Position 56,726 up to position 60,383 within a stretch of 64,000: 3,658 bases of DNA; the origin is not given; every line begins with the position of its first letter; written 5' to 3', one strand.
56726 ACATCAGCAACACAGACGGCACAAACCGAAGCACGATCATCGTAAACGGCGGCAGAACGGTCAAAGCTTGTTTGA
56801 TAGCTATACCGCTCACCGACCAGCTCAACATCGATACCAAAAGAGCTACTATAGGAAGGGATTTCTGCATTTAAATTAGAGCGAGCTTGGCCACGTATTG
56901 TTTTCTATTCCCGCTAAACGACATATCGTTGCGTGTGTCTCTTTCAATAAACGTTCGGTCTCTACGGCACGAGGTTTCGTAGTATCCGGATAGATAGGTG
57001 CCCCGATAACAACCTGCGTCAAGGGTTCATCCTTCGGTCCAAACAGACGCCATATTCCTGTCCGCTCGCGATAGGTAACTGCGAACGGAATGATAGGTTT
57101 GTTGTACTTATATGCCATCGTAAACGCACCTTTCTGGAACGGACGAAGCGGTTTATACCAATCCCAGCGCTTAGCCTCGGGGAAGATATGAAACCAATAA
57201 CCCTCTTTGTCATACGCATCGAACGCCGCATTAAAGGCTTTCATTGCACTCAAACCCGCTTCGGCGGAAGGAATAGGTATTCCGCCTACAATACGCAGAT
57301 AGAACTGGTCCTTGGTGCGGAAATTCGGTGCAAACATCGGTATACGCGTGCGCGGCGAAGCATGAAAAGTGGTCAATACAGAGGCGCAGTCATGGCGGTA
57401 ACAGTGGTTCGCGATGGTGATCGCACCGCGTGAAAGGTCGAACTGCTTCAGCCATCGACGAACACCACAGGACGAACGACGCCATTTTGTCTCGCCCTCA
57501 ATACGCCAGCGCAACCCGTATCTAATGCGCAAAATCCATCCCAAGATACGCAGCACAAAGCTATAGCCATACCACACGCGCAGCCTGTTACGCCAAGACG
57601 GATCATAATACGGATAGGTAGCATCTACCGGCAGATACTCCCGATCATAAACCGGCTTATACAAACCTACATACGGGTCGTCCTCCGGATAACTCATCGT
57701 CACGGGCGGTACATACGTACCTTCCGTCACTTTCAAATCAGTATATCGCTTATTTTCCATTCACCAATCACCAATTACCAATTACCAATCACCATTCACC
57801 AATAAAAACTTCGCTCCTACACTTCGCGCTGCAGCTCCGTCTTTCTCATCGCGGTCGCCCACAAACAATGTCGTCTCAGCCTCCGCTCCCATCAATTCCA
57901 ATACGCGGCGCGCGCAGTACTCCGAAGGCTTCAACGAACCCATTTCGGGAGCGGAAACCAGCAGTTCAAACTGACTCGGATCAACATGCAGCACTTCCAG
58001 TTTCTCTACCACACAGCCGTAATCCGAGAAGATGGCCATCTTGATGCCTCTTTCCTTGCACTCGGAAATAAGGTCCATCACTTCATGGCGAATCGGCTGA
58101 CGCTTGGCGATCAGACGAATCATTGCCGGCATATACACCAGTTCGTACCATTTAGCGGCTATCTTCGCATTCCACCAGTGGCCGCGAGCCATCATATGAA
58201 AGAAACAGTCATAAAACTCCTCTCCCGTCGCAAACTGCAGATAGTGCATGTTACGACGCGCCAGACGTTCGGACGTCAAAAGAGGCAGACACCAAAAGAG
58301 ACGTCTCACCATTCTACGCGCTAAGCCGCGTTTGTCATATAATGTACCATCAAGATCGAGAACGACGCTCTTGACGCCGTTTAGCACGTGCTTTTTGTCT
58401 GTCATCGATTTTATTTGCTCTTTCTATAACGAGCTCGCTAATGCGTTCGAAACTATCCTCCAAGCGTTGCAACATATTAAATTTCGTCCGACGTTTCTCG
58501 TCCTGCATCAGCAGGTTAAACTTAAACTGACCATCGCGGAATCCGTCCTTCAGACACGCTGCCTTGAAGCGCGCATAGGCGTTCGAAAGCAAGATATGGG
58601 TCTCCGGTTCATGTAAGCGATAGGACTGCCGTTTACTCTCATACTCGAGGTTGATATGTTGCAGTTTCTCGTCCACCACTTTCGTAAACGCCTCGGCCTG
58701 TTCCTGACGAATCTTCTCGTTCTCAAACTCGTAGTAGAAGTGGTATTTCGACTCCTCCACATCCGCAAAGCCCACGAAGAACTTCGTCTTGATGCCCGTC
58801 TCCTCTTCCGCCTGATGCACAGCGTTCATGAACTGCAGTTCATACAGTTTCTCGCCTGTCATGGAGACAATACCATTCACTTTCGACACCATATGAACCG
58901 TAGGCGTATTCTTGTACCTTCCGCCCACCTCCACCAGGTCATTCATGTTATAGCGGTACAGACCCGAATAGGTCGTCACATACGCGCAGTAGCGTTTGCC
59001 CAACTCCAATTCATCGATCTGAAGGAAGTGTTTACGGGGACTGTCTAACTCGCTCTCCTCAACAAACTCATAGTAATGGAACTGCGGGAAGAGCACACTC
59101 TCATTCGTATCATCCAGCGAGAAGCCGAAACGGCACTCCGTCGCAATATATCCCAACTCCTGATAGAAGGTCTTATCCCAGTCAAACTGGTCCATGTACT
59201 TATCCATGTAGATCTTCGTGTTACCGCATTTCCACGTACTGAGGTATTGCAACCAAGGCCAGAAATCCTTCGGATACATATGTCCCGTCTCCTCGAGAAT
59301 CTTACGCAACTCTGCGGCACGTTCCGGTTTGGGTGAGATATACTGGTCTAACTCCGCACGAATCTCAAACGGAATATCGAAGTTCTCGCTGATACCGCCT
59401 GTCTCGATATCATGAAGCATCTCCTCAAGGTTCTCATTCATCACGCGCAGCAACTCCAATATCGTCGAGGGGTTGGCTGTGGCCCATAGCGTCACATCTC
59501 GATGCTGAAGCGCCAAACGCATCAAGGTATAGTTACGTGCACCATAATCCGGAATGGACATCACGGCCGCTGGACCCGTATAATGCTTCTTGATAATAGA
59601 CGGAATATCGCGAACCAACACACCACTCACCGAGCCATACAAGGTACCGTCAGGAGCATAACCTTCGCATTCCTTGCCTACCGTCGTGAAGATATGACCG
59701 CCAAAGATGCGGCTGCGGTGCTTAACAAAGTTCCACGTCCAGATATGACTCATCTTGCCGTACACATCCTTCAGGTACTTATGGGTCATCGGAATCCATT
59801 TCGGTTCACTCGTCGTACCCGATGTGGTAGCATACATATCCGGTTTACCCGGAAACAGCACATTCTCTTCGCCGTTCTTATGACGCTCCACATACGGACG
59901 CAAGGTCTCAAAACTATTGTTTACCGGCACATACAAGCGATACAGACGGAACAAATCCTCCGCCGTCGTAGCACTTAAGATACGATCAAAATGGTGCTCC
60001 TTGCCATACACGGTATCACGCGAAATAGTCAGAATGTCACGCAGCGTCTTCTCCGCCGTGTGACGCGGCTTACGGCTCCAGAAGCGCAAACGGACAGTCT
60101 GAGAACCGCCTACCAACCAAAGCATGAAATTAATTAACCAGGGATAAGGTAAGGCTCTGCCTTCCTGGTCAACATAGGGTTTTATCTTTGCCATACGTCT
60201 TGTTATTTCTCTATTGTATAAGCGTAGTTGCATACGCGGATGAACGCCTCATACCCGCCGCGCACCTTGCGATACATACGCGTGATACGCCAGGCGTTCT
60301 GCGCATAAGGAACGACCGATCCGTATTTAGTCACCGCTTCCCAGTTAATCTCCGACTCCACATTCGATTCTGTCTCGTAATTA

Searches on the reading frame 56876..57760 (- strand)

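Call 73: search_protein_families(library=pfam, proteins=[window:56876-57760:-], max_evalue=0.01)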
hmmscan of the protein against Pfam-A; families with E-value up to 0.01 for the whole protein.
window:56876-57760:- (294 aa): 1 family
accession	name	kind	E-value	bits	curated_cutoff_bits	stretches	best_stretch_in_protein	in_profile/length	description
PF01553.26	Acyltransferase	-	3e-08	34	23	1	110-228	13-131/132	Acyltransferase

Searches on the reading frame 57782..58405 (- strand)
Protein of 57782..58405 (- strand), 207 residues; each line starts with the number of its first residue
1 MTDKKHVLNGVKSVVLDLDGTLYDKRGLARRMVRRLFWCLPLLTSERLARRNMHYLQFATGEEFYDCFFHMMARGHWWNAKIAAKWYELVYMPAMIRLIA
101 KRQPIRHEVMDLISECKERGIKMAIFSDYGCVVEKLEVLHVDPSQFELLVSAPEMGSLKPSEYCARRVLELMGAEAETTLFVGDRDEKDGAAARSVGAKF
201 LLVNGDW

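Call 9: search_protein_families(library=pfam, proteins=[window:57782-58405:-], max_evalue=0.01)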
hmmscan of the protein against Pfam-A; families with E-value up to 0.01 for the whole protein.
window:57782-58405:- (207 aa): 4 families
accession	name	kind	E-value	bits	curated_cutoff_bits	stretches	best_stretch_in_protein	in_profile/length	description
PF00702.32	Hydrolase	-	6.1e-16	59.8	26.4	1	11-197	1-191/191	haloacid dehalogenase-like hydrolase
PF13419.12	HAD_2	-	7.9e-11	42.8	23.8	1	14-203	1-178/178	Haloacid dehalogenase-like hydrolase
PF13242.12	Hydrolase_like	-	3e-07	30.7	22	1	159-204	4-49/75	HAD-hyrolase-like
PF12710.13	HAD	-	0.00073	20.5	27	1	14-126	1-107/189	haloacid dehalogenase-like hydrolase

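Call 10: search_protein_families(library=ncbifam, proteins=[window:57782-58405:-], max_evalue=0.01)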
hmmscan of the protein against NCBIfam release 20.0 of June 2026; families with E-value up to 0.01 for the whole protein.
window:57782-58405:- (207 aa): 22 families
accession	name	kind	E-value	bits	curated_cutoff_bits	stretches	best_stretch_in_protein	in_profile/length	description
TIGR02253.1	CTE7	subfamily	5.3e-13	49.3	169.75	1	11-203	2-194/221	TIGR02253 family HAD-type hydrolase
TIGR01662.1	HAD-SF-IIIA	subfamily_domain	3.8e-09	36.8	44.6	1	106-203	27-138/141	HAD-IIIA family hydrolase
TIGR01549.1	HAD-SF-IA-v1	subfamily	2.9e-08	34.2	23.3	1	85-197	43-149/149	HAD-IA family hydrolase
NF053830.1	RUBPPhHalo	equivalog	6.7e-08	32.4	330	1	107-206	106-206/234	ribulose-1,5-bisphosphate 5-phosphatase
TIGR02252.1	DREG-2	subfamily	2.2e-07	30.8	155.2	1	107-199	108-200/203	HAD hydrolase, REG-2-like, family IA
TIGR01449.2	PGP_bact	equivalog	7.1e-06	25.7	180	1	113-203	94-184/213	phosphoglycolate phosphatase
TIGR02254.1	YjjG_YfnB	equivalog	1.5e-05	24.6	159.9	1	12-206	2-199/223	YjjG family noncanonical pyrimidine nucleotidase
NF009804.0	PRK13288.1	equivalog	1.5e-05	24.6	218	1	108-199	86-177/215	pyrophosphatase PpaX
NF009695.0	PRK13222.1-2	equivalog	2.5e-05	23.8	225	1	105-201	95-191/226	phosphoglycolate phosphatase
NF011564.0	PRK14988.1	equivalog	3.1e-05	23.8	189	1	10-202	9-191/225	GMP/IMP nucleotidase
TIGR01668.1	YqeG_hyp_ppase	hypoth_equivalog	4.2e-05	23.1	89.1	0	104-203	43-135/170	YqeG family HAD IIIA-type phosphatase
TIGR01509.1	HAD-SF-IA-v3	subfamily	0.00017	21.8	29.4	0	77-186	38-138/154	HAD-IA family hydrolase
TIGR01488.1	HAD-SF-IB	subfamily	0.00051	20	45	1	14-128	2-97/177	HAD-IB family phosphatase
NF009697.0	PRK13222.1-4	equivalog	0.0009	18.6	327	0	109-198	99-188/232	phosphoglycolate phosphatase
TIGR01656.1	Histidinol-ppas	subfamily_domain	0.0012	18.8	84.15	0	159-200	102-142/149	histidinol-phosphate phosphatase domain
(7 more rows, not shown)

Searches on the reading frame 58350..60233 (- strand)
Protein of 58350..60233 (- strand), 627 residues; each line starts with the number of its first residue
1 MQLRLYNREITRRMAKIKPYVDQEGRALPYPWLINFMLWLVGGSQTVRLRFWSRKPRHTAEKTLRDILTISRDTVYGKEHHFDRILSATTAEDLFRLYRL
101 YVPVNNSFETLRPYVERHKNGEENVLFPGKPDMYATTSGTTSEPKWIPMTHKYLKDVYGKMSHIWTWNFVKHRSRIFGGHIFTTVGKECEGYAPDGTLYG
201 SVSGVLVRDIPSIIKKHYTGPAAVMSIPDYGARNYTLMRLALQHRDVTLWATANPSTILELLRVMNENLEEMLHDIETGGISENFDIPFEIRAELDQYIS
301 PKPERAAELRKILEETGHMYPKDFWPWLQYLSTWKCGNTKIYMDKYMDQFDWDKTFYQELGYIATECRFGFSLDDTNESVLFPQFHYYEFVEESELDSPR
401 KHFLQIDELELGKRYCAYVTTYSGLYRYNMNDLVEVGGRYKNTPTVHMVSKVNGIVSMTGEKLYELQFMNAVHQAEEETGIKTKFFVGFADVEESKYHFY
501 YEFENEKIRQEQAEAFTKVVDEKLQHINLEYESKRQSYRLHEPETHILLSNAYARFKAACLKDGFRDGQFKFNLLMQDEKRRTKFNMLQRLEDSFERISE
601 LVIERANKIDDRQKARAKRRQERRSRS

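Call 9: search_protein_families(library=pfam, proteins=[window:58350-60233:-], max_evalue=0.01)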
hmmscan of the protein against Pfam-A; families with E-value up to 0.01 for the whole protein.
window:58350-60233:- (627 aa): 3 families
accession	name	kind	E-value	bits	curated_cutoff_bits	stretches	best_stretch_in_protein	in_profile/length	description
PF03321.19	GH3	-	1.3e-64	218.8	23.6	1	53-348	9-297/304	GH3 family N-terminal domain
PF23571.1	GH3_M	-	1.2e-19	70.6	23.6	1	380-450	2-74/75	GH3 family central domain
PF23572.1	GH3_C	-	2.5e-19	70.5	23.6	1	467-579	2-118/119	GH3 family C-terminal domain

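Call 10: search_protein_families(library=ncbifam, proteins=[window:58350-60233:-], max_evalue=0.01)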
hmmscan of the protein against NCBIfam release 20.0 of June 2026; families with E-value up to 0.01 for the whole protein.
window:58350-60233:- (627 aa): 1 family
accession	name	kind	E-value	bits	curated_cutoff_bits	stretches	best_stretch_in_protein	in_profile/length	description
NF052613.1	OlsH_GH3_orni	equivalog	5.8e-25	87.8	620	2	53-266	35-241/524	lyso-ornithine lipid synthetase OlsH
